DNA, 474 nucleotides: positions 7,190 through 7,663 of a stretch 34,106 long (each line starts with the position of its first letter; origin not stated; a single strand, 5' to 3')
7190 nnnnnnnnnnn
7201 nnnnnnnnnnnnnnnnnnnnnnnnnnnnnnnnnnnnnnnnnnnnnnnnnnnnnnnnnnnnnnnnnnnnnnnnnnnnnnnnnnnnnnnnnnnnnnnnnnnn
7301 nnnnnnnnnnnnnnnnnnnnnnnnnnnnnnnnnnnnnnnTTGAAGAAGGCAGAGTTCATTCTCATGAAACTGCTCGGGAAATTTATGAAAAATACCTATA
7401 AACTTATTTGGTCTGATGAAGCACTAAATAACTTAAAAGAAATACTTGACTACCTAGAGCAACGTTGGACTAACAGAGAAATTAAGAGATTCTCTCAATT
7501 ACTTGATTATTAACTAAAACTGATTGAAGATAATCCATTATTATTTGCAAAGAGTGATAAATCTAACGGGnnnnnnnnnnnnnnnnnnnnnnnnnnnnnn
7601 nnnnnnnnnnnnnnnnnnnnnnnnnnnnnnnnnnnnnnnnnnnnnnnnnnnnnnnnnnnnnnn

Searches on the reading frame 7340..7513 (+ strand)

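Call 94: search_protein_families(library=pfam, proteins=[window:7340-7513:+], max_evalue=0.05)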
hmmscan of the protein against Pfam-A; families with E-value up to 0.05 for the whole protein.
window:7340-7513:+ (57 aa): 1 family
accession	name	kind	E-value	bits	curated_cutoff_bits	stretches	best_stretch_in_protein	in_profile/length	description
PF05016.21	ParE_toxin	-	0.017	16.1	23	1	22-53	1-30/89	ParE toxin of type II toxin-antitoxin system, parDE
